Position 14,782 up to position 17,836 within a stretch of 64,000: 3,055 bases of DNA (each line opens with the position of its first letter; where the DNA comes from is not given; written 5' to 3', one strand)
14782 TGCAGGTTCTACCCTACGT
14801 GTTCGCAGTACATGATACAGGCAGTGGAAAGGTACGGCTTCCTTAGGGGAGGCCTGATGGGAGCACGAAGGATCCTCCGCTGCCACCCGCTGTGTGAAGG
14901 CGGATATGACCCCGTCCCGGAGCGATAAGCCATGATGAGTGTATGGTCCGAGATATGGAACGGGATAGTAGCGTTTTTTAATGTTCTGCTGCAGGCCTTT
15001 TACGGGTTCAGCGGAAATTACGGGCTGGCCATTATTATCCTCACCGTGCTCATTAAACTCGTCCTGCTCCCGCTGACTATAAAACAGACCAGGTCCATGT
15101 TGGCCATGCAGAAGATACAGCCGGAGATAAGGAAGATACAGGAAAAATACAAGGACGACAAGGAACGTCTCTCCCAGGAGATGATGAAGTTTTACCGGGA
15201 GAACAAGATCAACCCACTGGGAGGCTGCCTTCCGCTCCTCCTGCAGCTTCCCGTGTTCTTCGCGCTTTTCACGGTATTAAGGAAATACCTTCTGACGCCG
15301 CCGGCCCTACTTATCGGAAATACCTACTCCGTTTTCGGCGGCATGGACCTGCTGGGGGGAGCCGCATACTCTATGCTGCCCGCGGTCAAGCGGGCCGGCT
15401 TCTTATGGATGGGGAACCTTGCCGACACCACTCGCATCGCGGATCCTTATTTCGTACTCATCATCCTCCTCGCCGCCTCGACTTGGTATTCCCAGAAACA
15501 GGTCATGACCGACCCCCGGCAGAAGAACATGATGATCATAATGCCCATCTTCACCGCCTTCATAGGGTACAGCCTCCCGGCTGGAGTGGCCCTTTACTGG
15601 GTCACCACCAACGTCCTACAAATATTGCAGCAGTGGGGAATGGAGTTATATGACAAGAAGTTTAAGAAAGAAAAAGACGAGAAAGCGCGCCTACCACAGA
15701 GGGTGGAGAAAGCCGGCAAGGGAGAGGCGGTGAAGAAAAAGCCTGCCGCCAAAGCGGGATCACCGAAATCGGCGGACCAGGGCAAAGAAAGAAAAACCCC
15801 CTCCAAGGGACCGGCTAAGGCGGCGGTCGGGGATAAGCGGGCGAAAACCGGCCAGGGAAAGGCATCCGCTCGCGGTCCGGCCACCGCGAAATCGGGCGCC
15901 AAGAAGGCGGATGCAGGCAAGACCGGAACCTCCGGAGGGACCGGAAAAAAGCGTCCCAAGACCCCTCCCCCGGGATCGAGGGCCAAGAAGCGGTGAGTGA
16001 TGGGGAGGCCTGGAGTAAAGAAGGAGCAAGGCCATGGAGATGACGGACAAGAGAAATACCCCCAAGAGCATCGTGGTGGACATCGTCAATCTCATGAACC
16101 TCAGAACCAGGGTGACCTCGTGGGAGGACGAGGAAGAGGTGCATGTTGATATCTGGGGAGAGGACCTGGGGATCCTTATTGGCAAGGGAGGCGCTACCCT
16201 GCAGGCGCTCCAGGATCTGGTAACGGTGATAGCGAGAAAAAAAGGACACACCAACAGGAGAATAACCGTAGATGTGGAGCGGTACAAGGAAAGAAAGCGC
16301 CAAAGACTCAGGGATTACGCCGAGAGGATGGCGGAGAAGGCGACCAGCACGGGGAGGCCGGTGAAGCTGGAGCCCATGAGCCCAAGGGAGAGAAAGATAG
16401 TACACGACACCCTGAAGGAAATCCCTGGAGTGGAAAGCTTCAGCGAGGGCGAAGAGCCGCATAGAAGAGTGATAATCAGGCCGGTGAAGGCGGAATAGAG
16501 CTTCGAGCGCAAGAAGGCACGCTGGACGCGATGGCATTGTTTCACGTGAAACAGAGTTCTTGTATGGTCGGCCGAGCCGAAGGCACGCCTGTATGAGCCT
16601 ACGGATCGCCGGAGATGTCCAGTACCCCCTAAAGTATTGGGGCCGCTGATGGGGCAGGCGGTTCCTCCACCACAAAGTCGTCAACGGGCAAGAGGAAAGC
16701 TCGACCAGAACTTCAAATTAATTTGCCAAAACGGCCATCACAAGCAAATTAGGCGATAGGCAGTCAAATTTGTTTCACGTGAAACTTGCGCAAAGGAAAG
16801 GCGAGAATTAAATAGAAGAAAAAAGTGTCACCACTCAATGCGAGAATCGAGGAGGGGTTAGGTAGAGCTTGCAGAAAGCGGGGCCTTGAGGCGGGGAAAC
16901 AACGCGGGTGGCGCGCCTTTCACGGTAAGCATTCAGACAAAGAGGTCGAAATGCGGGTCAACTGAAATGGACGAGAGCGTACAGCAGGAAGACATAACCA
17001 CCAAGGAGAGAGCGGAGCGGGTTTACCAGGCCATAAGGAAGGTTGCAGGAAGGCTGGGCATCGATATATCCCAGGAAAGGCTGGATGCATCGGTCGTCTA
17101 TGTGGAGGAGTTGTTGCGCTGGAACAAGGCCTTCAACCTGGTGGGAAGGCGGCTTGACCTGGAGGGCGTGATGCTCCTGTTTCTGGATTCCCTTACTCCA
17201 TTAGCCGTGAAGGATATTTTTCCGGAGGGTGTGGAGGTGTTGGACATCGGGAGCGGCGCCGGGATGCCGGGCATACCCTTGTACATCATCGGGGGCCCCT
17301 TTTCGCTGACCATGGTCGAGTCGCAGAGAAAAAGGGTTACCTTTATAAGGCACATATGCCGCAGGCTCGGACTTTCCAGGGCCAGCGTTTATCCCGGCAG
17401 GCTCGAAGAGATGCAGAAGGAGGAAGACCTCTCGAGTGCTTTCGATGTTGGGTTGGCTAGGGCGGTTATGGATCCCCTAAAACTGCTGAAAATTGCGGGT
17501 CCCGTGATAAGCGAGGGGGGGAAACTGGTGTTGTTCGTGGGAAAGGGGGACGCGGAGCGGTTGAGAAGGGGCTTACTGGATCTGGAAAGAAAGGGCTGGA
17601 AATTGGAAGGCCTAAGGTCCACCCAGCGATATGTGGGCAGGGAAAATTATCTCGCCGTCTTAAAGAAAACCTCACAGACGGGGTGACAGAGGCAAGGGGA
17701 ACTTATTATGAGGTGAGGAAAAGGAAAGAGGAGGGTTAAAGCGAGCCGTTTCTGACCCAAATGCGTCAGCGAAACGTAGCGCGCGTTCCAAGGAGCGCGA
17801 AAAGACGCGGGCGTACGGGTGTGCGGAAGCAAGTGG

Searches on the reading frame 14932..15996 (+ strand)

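Call 85: search_protein_families(library=pfam, proteins=[window:14932-15996:+], max_evalue=0.00001)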
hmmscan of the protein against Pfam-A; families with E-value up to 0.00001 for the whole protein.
window:14932-15996:+ (354 aa): 1 family
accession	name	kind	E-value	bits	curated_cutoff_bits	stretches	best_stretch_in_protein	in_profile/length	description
PF02096.25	60KD_IMP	-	3.2e-60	203.3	35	1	30-237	1-161/163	60Kd inner membrane protein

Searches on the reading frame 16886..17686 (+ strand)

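Call 85: search_protein_families(library=pfam, proteins=[window:16886-17686:+], max_evalue=0.00001)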
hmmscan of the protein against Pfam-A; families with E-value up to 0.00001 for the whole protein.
window:16886-17686:+ (266 aa): 2 families
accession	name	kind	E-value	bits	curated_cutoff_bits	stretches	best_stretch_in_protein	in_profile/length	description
PF02527.21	GidB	-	2e-29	102.7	27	1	71-226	7-156/184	rRNA small subunit methyltransferase G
PF13847.12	Methyltransf_31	-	3.3e-06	27.3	27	1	115-215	4-108/145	Methyltransferase domain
